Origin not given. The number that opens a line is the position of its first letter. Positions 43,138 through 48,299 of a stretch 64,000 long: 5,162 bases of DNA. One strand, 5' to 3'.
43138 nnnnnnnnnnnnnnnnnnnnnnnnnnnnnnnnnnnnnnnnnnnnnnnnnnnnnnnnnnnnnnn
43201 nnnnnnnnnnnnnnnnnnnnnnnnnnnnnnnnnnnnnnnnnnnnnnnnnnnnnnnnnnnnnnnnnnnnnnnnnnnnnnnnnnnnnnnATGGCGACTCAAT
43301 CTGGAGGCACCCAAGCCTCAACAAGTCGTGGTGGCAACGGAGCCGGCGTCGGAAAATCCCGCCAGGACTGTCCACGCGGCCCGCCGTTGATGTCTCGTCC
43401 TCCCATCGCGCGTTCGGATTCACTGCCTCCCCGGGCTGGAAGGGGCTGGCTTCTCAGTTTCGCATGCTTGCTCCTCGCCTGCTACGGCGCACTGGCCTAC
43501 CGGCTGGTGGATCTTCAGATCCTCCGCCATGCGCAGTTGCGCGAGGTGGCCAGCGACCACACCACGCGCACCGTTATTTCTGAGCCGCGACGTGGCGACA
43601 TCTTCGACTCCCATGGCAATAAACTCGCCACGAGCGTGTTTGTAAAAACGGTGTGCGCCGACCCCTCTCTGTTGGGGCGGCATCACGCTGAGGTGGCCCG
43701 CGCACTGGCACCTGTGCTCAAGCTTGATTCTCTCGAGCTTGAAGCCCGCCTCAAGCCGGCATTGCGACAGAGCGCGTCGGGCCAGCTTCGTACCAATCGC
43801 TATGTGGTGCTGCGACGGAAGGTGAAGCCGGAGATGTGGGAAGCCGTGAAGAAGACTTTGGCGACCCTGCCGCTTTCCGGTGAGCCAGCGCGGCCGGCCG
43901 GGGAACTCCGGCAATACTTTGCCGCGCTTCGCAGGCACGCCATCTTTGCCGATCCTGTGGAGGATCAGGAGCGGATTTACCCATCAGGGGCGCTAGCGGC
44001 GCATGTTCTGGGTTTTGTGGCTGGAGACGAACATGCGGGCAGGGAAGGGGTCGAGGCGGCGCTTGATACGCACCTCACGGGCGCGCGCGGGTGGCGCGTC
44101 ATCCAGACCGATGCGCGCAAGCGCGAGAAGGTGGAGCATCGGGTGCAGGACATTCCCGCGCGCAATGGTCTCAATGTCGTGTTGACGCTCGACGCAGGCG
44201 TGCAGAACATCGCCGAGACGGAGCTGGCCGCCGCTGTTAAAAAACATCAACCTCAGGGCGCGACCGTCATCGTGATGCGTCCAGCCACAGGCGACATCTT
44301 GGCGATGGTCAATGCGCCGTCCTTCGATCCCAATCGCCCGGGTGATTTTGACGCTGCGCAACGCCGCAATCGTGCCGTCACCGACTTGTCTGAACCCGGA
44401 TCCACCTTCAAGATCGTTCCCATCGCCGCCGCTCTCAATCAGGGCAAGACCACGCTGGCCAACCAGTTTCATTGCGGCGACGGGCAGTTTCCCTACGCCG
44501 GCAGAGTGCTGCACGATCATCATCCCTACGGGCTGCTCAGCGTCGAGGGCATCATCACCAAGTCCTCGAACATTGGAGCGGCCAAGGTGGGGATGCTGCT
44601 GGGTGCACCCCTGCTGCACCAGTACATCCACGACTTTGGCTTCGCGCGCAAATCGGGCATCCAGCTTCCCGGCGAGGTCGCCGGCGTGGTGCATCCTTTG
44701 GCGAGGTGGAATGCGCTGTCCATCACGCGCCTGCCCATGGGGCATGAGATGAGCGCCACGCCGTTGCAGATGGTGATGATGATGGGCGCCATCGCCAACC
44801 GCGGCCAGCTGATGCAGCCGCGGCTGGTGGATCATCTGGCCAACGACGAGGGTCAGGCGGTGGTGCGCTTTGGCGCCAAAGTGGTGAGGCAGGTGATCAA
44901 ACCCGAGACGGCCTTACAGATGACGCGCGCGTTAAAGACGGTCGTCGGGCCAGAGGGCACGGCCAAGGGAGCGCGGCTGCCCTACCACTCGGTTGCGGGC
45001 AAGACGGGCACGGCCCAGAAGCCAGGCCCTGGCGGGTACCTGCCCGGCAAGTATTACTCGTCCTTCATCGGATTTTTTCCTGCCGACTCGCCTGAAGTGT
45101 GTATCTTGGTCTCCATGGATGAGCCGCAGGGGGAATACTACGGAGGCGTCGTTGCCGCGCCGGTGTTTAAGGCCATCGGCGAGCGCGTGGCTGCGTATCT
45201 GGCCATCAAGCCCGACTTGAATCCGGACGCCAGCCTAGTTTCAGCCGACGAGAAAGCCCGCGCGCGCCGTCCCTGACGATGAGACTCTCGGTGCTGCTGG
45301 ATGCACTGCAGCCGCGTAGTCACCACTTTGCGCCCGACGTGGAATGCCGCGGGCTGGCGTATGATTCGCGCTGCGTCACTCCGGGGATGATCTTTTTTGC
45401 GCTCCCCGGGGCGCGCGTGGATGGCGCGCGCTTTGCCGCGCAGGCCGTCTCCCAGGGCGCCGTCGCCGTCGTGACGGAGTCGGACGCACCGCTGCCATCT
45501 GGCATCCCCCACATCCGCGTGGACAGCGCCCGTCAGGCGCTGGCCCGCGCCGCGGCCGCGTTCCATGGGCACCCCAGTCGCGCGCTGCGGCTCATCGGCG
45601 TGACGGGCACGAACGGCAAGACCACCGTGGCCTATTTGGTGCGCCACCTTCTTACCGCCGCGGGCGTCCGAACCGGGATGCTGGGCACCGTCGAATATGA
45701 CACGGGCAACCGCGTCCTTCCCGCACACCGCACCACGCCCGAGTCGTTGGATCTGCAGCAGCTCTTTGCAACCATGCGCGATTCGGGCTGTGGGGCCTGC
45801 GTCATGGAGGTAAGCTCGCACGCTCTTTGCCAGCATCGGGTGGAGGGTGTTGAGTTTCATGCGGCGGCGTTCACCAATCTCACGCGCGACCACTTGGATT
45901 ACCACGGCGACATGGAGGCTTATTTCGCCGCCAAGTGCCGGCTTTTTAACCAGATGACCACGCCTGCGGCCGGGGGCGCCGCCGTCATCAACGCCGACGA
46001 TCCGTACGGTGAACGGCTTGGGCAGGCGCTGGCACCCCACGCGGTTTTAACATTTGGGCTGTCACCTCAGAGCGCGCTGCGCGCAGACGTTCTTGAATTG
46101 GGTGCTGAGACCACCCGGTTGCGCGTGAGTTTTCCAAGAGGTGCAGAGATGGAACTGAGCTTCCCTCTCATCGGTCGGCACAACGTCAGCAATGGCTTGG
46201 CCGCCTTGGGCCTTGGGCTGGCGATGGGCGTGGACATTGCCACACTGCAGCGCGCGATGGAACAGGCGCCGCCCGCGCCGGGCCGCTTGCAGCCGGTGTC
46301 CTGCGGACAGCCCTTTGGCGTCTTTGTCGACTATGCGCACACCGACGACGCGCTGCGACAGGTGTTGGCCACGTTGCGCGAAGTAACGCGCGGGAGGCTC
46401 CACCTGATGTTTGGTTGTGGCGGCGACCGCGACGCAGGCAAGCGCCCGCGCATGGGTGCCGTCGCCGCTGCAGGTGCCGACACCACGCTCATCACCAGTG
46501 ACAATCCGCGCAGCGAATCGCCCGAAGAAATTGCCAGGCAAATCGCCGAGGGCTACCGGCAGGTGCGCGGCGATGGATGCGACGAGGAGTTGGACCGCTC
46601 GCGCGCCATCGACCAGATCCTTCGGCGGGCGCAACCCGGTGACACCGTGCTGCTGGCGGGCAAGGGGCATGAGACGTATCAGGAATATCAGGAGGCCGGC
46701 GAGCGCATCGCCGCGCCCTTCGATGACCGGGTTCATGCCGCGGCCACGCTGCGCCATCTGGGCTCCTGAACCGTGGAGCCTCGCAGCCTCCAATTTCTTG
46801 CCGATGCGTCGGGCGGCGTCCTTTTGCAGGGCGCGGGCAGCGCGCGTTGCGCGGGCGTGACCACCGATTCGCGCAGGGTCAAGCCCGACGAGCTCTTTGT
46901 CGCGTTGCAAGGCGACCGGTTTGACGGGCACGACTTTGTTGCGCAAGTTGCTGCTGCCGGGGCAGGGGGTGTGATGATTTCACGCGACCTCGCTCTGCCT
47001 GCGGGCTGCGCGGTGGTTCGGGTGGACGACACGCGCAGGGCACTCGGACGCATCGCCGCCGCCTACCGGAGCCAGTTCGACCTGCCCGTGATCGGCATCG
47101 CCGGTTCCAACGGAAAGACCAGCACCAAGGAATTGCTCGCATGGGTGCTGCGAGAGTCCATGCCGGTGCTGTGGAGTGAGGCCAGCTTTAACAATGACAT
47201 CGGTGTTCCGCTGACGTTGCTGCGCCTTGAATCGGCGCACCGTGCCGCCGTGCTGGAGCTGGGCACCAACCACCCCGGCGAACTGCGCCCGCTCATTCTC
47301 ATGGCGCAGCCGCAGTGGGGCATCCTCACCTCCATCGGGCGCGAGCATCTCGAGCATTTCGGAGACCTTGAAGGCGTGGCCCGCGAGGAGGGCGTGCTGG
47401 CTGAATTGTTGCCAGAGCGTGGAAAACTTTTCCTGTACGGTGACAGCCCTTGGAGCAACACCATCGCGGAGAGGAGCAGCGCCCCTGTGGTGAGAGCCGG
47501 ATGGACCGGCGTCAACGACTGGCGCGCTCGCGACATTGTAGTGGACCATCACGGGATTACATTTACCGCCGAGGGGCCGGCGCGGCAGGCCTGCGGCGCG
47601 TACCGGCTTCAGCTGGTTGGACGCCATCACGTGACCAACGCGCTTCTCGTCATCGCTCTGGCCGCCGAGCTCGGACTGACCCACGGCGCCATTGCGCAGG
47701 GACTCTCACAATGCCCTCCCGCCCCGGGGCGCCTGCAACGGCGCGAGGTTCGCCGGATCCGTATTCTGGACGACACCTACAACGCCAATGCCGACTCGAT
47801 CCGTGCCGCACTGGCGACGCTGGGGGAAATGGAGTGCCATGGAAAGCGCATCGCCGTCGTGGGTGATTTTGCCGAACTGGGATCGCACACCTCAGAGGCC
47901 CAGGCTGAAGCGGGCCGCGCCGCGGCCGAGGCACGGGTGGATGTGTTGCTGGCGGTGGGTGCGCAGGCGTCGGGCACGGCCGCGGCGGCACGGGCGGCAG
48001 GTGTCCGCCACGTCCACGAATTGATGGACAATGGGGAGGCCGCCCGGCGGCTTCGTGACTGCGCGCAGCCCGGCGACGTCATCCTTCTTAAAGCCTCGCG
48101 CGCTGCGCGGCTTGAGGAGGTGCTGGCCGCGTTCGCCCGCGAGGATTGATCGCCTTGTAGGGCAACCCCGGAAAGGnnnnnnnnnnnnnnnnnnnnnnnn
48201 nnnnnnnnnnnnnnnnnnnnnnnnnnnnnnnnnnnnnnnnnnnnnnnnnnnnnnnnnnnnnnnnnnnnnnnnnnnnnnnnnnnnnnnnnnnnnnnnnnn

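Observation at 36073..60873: Complete dcw cluster with three extra extracytoplasmic-protein genes wedged into it: candidate lineage-specific periplasmic divisome/peptidoglycan module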

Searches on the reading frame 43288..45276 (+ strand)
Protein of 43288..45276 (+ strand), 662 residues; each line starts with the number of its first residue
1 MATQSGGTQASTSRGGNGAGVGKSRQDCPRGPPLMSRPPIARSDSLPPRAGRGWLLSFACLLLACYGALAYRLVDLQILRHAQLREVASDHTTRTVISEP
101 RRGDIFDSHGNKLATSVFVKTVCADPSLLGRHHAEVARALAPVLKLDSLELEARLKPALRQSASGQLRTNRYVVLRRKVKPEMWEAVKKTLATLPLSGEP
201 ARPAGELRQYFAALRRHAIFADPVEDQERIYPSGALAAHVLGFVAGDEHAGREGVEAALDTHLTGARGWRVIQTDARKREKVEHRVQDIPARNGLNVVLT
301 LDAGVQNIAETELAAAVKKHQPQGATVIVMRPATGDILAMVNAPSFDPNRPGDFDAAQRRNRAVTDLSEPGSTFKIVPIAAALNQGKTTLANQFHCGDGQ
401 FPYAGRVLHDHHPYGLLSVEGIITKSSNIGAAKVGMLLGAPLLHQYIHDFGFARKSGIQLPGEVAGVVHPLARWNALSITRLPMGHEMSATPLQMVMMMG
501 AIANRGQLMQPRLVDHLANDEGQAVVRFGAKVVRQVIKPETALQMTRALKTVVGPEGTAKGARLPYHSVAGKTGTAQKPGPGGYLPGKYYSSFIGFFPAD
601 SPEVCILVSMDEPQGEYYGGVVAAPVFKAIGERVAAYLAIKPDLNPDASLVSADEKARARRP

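Call 3: search_protein_families(library=pfam, proteins=[window:43288-45276:+], max_evalue=0.01)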
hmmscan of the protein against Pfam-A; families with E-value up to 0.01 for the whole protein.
window:43288-45276:+ (662 aa): 3 families
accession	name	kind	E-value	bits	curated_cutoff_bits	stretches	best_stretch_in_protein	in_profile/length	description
PF00905.27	Transpeptidase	-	4.6e-63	213.6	22.1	1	326-630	2-297/299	Penicillin binding protein transpeptidase domain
PF03717.20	PBP_dimer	-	4.9e-14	53.6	24.4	1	99-280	3-175/180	Penicillin-binding Protein dimerisation domain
PF21922.1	PBP_dimer_2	-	0.00036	21.2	27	1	226-267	19-61/83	Penicillin binding protein A dimerisation domain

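Call 24: find_related_loci(query=window:43390-45276:+, collection=genome_contigs, flank=10000)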
Query window:43390-45276:+ (628 aa) in genome_contigs; peptide patterns used: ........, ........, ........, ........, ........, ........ (x = any residue, [..] = any of these).
45 stretches matched a pattern; 7 encode a relative of the query (tblastn E <= 1e-3); 7 distinct loci.
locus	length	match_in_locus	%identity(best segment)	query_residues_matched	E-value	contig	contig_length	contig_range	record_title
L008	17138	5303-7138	82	13-624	0e+0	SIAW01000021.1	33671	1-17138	MAG: Pedosphaera sp. isolate Baikal-deep-G217 BACOMB-C5633, whole genome shotgun sequence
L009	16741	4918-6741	59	21-628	0e+0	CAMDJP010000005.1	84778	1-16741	MAG: Akkermansia muciniphila isolate TE-11nov19-118 genome assembly, contig: TE-11nov19-C185, whole genome shotgun seque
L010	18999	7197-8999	60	21-621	0e+0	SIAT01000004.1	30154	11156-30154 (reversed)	MAG: Pedosphaera sp. isolate Baikal-deep-G214 BACOMB-C6796, whole genome shotgun sequence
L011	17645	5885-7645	61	32-618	0e+0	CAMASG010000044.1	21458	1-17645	MAG: Akkermansia muciniphila isolate LH-05nov19-220 genome assembly, contig: LH-05nov19-C5102, whole genome shotgun sequ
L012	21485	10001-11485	25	195-611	7e-17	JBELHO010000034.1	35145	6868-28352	MAG: Thalassotalea sp. isolate REMEI102_ass_metaspades_bin.21 NODE_1410_length_35170_cov_10.441777, whole genome shotgun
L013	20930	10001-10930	26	227-541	2e-10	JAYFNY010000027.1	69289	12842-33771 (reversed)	MAG: Eubacteriales bacterium isolate 5C_59 c_5C_000000134827, whole genome shotgun sequence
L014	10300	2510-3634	24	227-613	3e-9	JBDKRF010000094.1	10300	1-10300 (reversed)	MAG: Clostridiaceae bacterium isolate 5_bin.189 c_000000369590, whole genome shotgun sequence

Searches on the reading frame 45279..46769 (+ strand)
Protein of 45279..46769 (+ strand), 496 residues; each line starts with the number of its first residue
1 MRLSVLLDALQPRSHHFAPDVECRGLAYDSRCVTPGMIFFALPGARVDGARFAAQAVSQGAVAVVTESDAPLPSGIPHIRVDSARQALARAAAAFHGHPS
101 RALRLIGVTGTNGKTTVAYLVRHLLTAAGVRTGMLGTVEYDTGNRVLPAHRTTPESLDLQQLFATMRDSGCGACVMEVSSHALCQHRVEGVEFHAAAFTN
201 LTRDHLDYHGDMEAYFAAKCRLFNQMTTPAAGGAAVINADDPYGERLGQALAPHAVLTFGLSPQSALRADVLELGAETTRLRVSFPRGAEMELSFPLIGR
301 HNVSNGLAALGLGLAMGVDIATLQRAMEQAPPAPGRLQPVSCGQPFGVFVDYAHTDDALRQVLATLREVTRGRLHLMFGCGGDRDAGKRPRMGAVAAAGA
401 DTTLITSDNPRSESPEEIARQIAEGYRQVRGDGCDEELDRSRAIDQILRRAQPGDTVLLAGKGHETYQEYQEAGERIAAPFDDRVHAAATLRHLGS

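Call 4: search_protein_families(library=pfam, proteins=[window:45279-46769:+], max_evalue=0.001)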
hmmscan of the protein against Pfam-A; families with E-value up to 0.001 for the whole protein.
window:45279-46769:+ (496 aa): 3 families
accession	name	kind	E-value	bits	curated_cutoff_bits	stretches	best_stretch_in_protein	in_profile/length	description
PF08245.18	Mur_ligase_M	-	4.1e-58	197.1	24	1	108-312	1-199/200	Mur ligase middle domain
PF02875.26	Mur_ligase_C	-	1.5e-30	107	28.4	1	335-463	1-127/127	Mur ligase, glutamate ligase domain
PF01225.30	Mur_ligase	-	4.7e-11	43.3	21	1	24-96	3-95/95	Mur ligase family, catalytic domain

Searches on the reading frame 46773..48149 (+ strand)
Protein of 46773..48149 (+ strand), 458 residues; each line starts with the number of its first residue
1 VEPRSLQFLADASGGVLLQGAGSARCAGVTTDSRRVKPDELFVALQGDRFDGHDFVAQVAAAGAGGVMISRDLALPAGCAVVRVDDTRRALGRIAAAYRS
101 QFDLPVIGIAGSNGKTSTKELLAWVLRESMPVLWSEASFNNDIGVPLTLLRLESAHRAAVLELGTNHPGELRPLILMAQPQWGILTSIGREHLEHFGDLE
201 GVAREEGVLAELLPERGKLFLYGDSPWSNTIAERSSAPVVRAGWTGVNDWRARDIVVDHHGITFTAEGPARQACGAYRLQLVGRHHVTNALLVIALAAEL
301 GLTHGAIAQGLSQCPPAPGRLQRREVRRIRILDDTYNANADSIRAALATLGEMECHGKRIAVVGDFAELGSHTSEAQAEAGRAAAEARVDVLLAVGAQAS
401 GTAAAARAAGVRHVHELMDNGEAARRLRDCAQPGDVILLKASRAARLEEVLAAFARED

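Call 4: search_protein_families(library=pfam, proteins=[window:46773-48149:+], max_evalue=0.001)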
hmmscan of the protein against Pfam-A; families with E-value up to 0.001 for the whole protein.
window:46773-48149:+ (458 aa): 3 families
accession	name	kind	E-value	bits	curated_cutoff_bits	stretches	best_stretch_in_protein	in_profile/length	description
PF08245.18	Mur_ligase_M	-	1.4e-34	120.3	24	1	109-297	1-200/200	Mur ligase middle domain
PF02875.26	Mur_ligase_C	-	3.1e-18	67.3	28.4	1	319-443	1-127/127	Mur ligase, glutamate ligase domain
PF01225.30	Mur_ligase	-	4e-09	37.1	21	1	27-99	3-95/95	Mur ligase family, catalytic domain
